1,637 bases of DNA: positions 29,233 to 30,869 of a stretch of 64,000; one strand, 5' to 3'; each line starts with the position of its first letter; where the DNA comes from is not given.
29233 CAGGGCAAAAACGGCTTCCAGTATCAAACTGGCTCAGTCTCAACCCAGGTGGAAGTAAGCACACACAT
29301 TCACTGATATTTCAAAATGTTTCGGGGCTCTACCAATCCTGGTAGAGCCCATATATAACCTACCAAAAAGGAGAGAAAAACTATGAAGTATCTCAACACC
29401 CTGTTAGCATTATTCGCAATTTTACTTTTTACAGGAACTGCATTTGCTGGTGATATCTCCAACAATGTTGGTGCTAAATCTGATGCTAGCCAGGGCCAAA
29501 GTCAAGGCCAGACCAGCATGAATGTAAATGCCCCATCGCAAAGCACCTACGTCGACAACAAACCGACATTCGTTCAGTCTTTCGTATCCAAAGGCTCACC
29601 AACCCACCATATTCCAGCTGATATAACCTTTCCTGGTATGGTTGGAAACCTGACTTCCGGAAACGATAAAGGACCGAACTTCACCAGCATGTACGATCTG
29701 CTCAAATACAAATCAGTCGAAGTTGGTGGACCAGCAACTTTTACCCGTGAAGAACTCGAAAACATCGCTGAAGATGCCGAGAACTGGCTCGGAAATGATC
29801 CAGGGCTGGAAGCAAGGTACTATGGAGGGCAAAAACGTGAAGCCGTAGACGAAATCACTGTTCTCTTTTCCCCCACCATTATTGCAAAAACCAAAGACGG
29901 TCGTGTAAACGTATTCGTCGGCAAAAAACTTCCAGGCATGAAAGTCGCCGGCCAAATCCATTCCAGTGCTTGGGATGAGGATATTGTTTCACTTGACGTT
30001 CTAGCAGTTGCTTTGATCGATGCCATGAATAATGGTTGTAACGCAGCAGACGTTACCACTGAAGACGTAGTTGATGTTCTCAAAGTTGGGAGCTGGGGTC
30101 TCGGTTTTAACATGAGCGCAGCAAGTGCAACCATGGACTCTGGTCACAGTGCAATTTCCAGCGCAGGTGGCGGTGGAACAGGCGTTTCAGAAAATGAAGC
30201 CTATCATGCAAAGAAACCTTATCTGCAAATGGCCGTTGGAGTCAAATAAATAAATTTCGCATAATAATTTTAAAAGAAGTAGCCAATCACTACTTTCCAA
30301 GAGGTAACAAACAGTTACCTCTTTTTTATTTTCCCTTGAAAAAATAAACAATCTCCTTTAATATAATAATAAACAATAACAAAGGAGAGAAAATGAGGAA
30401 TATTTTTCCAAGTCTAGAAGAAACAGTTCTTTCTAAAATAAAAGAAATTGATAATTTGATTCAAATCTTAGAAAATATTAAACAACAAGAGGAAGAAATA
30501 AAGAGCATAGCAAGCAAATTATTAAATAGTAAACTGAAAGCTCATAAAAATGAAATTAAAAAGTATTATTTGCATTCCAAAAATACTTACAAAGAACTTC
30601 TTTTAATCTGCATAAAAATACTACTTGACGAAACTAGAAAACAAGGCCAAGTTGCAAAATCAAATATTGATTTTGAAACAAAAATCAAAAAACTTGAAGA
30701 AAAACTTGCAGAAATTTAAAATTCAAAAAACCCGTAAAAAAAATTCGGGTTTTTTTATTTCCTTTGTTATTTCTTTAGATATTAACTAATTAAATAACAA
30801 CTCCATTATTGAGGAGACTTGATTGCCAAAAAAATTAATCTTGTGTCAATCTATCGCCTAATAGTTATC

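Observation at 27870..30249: Compositionally foreign islet (about 42-52% G+C) encoding a lipoprotein and two secreted proteins of unknown function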

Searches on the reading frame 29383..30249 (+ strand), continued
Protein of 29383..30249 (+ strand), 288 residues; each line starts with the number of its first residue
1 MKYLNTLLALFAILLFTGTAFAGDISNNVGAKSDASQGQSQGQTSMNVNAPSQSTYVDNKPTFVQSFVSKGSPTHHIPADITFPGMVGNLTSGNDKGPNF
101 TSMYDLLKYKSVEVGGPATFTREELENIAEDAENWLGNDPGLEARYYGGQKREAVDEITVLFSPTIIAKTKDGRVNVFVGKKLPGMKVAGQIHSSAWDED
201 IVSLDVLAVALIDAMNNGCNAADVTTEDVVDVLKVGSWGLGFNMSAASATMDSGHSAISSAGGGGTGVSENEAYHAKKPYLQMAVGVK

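Call 106: search_dna_similar(query=P0153, collection=plasmids, mode=protein, max_evalue=0.001, max_rows=10)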
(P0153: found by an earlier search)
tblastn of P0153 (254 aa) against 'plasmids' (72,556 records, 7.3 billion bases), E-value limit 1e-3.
No match.

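Call 108: find_encoding_contigs(protein=P0006, flank=8000, max_places=1)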
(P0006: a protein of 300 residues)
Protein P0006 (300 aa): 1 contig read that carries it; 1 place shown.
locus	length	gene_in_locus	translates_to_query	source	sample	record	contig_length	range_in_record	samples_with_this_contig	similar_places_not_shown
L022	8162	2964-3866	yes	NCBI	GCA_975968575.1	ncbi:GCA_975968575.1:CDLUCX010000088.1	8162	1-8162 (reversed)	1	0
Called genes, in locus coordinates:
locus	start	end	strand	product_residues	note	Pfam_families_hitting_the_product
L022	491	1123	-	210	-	-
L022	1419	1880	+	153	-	-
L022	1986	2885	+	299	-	-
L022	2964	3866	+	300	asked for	-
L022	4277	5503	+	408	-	-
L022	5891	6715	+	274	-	PF05343:Peptidase_M42 (faint)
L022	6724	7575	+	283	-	PF09924:LPG_synthase_C (weak)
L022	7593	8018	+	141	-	PF03652:RuvX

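Call 110: find_related_loci(query=A8, collection=metagenome_contigs, flank=5000)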
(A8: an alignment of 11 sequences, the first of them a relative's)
Query A8 (254 aa) in metagenome_contigs; peptide patterns used: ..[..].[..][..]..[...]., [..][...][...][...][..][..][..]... (x = any residue, [..] = any of these).
600 stretches matched a pattern (row limit reached: there are more); 24 encode a relative of the query (tblastn E <= 1e-3); 24 distinct loci.
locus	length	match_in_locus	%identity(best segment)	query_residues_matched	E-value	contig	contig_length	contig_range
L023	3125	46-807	100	1-254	0e+0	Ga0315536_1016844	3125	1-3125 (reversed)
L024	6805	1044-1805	100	1-254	2e-172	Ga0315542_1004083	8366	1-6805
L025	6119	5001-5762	100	1-254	1e-172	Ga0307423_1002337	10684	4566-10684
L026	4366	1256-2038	78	1-254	6e-119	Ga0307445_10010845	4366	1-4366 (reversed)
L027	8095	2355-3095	67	1-254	1e-91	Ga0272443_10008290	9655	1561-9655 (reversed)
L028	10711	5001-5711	55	1-251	1e-75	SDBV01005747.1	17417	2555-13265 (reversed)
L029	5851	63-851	48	1-253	7e-70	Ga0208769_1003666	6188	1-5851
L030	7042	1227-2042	45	1-254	3e-67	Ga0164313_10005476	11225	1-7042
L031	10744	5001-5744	54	17-254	2e-66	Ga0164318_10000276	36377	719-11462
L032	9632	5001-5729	43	6-253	2e-64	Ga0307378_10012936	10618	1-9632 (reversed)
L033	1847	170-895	45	1-253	1e-60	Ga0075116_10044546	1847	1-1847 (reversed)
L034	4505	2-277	99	163-254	2e-56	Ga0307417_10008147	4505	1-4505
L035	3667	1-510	49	81-253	5e-49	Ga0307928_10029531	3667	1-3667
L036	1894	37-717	40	28-254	6e-35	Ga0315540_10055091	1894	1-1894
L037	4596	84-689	35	58-254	3e-29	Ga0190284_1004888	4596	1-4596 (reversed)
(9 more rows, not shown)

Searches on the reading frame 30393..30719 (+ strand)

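Call 5: search_protein_families(library=pfam, proteins=[window:30393-30719:+], max_evalue=1)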
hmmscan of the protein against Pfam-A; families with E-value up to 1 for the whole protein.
window:30393-30719:+ (108 aa): 5 families
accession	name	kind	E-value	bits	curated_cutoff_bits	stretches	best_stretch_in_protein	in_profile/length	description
PF19745.5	FUT8_N_cat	-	0.074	12.2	27.6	1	14-108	40-127/499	Alpha-(1,6)-fucosyltransferase N- and catalytic domains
PF08102.16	Antimicrobial_7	-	0.091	13.5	25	1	36-48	7-19/43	Scorpion antimicrobial peptide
PF12397.13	U3snoRNP10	-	0.11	13.3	34.4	0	7-39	77-108/116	U3 small nucleolar RNA-associated protein 10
PF14420.11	Clr5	-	0.13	12.9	22.3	1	47-69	4-26/54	Clr5 domain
PF17682.6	Tau95_N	-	0.44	11.3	23.1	1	15-93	8-82/121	Tau95 Triple barrel domain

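Call 6: search_protein_families(library=ncbifam, proteins=[window:30393-30719:+], max_evalue=1)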
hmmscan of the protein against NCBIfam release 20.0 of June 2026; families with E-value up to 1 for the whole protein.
window:30393-30719:+ (108 aa): 3 families
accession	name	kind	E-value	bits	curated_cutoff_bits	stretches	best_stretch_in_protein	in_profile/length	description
NF033503.1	LarB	equivalog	0.068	12.9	175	1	7-63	10-64/209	nickel pincer cofactor biosynthesis protein LarB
NF000666.0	PRK00031.2-4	equivalog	0.069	13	157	1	5-90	76-155/170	outer membrane lipoprotein chaperone LolA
NF000663.1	PRK00031.2-1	exception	0.15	11.6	120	1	6-97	76-161/168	LolA-like outer membrane lipoprotein chaperone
